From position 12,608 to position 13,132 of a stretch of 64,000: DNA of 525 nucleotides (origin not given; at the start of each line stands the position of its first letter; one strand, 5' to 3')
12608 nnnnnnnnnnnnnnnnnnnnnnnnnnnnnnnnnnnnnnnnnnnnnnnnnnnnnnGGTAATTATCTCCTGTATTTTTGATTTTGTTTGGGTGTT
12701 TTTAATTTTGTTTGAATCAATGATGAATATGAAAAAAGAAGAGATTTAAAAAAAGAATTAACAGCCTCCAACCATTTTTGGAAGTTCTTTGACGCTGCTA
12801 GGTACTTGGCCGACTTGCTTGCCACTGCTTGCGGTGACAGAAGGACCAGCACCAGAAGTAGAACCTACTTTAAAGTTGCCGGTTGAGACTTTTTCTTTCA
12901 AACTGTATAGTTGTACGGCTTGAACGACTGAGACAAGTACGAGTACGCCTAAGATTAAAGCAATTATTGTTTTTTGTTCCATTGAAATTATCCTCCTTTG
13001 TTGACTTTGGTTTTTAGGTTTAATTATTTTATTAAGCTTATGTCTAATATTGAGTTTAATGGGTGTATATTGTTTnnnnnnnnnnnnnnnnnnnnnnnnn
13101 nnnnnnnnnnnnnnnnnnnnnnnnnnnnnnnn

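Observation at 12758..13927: Adjacent membrane-anchored proteins end in an identical C-terminal tail, ELP(K/G)MVGGC; a third mini-protein at 16905-17051 ends in PIGGGCG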

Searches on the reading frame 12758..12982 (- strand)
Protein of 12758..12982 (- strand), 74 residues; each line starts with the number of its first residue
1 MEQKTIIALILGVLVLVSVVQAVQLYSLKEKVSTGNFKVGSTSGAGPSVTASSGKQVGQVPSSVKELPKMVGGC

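Call 3: search_protein_families(library=pfam, proteins=[window:12758-12982:-], max_evalue=0.1)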
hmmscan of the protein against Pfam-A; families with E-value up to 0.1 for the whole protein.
window:12758-12982:- (74 aa): 0 families

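Call 4: search_protein_families(library=ncbifam, proteins=[window:12758-12982:-], max_evalue=0.1)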
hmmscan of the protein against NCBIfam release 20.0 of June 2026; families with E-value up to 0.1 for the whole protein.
window:12758-12982:- (74 aa): 1 family
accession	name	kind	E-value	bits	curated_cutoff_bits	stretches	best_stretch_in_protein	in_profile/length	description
NF003348.0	PRK04375.1-1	equivalog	0.094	12.1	285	0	7-50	108-149/292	heme o synthase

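Call 20: find_homologous_proteins(query=A2, max_evalue=10)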
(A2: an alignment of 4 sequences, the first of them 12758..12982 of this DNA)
Query A2 (4 sequences) (74 aa, profile of the alignment): 315 proteins with E <= 10 among 1608 candidates; the best 120 are listed.
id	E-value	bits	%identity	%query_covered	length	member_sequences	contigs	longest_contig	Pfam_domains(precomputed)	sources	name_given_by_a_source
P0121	1.7e-33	133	100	100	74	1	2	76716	-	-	-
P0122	2.4e-33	132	50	100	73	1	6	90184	-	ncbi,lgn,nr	ncbi:hypothetical protein HYW21_02630 [Candidatus Woesearchaeota archaeon]|nr:hypothetical protein [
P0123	2.8e-33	132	46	73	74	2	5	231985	-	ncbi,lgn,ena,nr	ncbi:MAG: hypothetical protein ISS25_00070 [Nanoarchaeota archaeon]|nr:hypothetical protein [DPANN g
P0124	1.0e-30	124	49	100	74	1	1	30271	-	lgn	-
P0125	1.0e-28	117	60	100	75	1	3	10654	-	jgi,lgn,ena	jgi:regulatory protein YycH of two-component signal transduction system YycFG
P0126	3.3e-28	116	84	100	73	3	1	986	-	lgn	-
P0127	3.8e-28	115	85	100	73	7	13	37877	-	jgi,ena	-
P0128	4.2e-28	115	49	100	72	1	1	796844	-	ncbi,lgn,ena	-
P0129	6.5e-28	115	59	100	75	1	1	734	-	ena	-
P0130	9.3e-28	114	58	100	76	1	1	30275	-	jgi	jgi:regulatory protein YycH of two-component signal transduction system YycFG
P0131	1.0e-27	114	55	100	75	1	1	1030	-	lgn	-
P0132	1.1e-27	114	55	100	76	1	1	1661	-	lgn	-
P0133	5.3e-27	112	56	100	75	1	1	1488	-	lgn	-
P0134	9.6e-27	111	43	100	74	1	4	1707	-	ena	-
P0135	1.3e-26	111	57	100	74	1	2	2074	-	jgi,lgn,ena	-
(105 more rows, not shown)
